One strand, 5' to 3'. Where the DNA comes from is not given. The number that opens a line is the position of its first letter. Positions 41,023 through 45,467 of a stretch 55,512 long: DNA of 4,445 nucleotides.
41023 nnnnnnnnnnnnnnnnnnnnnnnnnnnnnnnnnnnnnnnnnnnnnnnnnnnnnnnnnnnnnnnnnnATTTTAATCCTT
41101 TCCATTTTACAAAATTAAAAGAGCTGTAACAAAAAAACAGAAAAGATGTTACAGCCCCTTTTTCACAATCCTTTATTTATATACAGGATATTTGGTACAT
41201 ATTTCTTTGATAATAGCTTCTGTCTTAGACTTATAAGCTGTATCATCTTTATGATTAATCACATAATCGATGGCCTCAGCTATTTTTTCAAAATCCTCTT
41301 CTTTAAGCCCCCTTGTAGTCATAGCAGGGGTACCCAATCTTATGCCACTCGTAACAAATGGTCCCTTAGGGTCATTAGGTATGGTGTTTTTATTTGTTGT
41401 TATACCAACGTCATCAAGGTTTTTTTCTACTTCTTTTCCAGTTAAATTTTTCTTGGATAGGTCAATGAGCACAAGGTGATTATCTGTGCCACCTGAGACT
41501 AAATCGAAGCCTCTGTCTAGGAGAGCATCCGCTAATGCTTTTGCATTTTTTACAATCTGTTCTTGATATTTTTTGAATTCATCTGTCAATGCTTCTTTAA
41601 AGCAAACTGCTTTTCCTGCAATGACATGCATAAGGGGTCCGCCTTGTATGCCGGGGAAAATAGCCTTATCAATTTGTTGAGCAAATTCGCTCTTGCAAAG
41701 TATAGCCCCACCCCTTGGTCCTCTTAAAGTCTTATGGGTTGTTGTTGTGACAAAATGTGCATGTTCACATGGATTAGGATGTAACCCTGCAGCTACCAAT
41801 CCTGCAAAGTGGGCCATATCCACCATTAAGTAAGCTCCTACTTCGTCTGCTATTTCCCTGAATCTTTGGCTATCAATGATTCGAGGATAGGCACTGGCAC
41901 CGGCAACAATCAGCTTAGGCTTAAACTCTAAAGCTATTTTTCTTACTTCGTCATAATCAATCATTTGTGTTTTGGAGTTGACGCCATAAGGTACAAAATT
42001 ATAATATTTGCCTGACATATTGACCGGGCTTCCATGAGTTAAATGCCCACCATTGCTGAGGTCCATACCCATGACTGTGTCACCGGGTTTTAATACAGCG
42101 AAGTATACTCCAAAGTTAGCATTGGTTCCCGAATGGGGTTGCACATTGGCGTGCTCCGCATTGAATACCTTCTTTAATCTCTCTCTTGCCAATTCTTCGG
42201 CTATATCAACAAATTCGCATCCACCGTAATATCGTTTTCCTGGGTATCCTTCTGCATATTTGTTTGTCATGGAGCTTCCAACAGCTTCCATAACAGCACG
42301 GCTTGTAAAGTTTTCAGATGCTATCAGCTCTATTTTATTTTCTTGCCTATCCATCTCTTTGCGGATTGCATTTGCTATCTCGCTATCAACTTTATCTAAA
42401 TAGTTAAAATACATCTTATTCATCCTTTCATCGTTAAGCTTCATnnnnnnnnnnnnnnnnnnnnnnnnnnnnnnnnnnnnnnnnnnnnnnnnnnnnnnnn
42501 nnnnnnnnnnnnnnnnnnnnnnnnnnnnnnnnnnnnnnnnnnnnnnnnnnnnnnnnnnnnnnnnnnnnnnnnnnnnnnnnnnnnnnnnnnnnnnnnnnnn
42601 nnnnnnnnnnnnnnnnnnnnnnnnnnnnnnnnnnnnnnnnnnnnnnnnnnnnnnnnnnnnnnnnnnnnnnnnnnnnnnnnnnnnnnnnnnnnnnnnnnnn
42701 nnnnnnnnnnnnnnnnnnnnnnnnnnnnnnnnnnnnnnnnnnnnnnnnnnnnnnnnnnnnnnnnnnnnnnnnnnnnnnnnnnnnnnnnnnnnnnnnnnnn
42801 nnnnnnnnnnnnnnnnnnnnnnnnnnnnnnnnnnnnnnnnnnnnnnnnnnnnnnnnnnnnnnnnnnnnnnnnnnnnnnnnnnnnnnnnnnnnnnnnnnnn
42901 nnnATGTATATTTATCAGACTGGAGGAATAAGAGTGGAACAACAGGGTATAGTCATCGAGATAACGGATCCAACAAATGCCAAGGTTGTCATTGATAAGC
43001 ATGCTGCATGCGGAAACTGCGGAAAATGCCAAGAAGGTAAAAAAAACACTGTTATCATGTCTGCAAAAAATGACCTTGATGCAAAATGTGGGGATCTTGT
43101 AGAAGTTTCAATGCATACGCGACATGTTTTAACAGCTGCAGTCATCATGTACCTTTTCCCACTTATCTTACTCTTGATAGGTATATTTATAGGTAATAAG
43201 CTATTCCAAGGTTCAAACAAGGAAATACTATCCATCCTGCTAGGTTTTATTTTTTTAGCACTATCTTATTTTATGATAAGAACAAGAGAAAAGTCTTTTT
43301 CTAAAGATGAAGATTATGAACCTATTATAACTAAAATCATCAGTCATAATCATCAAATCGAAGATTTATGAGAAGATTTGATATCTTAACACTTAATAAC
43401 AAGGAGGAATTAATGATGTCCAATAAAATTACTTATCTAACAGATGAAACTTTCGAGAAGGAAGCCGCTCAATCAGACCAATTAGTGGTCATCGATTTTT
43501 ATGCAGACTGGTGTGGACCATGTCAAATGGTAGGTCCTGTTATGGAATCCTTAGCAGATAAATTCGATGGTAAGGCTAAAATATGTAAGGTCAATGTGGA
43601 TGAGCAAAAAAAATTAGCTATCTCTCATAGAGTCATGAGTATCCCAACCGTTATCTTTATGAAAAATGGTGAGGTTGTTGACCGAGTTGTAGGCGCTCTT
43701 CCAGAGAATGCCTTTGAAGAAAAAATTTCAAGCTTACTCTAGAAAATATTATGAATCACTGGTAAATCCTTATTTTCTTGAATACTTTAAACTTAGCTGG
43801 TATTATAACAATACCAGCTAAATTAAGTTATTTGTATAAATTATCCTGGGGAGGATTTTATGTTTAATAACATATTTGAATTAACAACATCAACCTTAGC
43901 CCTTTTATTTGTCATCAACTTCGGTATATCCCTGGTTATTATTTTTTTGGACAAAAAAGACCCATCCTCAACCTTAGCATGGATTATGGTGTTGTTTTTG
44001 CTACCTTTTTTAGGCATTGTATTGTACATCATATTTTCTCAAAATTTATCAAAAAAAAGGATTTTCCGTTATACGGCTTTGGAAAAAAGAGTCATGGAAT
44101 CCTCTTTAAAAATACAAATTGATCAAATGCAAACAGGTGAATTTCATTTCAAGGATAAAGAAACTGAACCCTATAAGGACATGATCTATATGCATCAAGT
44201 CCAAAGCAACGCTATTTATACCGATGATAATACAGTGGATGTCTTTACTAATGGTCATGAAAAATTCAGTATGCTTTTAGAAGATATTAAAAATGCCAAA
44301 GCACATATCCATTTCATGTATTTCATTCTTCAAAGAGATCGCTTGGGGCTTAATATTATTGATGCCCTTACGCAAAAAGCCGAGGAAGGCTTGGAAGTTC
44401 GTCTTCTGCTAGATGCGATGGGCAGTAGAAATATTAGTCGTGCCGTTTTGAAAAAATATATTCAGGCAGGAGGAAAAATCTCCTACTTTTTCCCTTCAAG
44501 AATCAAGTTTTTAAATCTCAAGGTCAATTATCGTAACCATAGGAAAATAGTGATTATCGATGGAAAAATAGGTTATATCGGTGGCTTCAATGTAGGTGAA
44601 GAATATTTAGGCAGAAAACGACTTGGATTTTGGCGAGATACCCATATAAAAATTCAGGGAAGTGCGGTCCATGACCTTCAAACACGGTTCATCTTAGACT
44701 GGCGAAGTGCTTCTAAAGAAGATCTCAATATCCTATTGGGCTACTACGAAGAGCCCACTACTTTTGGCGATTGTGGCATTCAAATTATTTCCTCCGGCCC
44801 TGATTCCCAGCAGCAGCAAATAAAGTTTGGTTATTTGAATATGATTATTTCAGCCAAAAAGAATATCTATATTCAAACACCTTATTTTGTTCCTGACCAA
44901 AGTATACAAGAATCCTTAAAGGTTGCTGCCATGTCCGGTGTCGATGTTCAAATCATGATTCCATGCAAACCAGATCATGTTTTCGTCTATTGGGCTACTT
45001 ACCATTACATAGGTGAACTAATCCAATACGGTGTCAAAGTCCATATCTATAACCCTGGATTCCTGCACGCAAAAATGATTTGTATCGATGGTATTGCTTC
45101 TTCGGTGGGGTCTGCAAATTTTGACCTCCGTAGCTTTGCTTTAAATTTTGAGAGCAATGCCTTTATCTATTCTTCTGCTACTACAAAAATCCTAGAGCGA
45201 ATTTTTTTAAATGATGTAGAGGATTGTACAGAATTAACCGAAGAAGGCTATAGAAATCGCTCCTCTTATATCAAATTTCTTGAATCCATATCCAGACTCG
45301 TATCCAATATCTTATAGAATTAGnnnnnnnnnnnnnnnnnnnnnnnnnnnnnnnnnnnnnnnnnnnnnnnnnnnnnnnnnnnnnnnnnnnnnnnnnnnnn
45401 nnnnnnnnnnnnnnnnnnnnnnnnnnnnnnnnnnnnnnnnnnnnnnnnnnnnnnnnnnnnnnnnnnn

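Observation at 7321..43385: Dispersed two-hairpin REP/MITE-like repeat family (5 copies in 55 kb)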

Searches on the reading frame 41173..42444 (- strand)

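Call 14: search_protein_families(library=pfam, proteins=[window:41173-42444:-])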
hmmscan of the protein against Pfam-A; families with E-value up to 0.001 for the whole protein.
window:41173-42444:- (423 aa): 2 families
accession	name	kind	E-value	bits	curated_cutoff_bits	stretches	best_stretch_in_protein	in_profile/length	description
PF00464.25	SHMT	-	5e-182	605.4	27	1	16-392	1-399/399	Serine hydroxymethyltransferase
PF00155.27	Aminotran_1_2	-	4.4e-09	36.4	19.7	1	86-380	47-354/361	Aminotransferase class I and II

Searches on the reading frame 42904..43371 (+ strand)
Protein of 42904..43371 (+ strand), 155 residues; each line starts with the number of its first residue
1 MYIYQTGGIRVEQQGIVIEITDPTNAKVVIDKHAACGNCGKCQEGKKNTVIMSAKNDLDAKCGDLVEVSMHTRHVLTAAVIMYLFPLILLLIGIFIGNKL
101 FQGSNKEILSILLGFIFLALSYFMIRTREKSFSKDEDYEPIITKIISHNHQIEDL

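Call 14: search_protein_families(library=pfam, proteins=[window:42904-43371:+])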
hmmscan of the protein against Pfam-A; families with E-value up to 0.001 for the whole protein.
window:42904-43371:+ (155 aa): 2 families
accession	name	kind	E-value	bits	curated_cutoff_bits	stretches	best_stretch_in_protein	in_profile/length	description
PF04246.17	RseC_MucC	-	9.9e-32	110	24.4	1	22-143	5-129/130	Positive regulator of sigma(E), RseC/MucC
PF01925.25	TauE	-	0.00046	20.4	32.6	1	64-130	48-113/237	Sulfite exporter TauE/SafE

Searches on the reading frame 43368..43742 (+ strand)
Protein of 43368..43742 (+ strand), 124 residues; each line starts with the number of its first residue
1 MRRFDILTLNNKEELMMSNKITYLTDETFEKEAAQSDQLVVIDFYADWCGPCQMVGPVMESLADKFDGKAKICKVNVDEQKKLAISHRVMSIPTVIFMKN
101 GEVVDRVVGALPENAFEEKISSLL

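Call 14: search_protein_families(library=pfam, proteins=[window:43368-43742:+])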
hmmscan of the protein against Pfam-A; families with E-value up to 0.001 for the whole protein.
window:43368-43742:+ (124 aa): 6 families
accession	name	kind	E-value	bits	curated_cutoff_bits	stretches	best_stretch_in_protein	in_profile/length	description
PF00085.26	Thioredoxin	-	4.4e-30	104.2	23.5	1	21-121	2-102/103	Thioredoxin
PF13098.12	Thioredoxin_2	-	5.9e-09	36.7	27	1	34-119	2-103/104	Thioredoxin-like domain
PF14595.12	Thioredoxin_9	-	2.1e-07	31.3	25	1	10-113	14-119/129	Thioredoxin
PF00578.27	AhpC-TSA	-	1.4e-06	28.7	26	1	27-111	16-101/124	AhpC/TSA family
PF13905.12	Thioredoxin_8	-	2.4e-05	25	27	0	38-81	2-47/94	Thioredoxin-like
PF13899.12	Thioredoxin_7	-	0.00011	22.7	27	1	31-98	11-81/83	Thioredoxin-like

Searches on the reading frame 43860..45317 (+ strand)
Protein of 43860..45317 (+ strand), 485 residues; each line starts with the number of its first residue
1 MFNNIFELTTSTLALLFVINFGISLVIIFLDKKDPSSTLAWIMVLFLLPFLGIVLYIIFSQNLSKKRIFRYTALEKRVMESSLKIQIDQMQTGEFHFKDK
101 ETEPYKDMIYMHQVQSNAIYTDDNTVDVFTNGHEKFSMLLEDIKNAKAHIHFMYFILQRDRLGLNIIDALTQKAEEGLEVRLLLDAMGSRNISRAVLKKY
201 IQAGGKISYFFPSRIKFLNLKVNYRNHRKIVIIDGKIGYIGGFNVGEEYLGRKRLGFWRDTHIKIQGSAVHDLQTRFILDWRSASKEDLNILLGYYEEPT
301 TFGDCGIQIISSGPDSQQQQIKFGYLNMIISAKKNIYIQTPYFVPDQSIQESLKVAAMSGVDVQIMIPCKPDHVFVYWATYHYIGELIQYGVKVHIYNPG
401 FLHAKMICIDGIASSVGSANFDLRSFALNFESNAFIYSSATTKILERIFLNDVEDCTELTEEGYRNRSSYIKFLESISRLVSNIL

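Call 14: search_protein_families(library=pfam, proteins=[window:43860-45317:+])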
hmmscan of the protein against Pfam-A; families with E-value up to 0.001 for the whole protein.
window:43860-45317:+ (485 aa): 3 families
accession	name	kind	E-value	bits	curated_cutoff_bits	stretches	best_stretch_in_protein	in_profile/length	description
PF13091.12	PLDc_2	-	6.3e-46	155.9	27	2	326-452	2-131/132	PLD-like domain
PF00614.28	PLDc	-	7.2e-14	51.5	21.9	1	223-249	2-28/28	Phospholipase D Active site motif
PF13396.11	PLDc_N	-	3.8e-11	43.2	23.3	1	20-60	3-41/42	Phospholipase_D-nuclease N-terminal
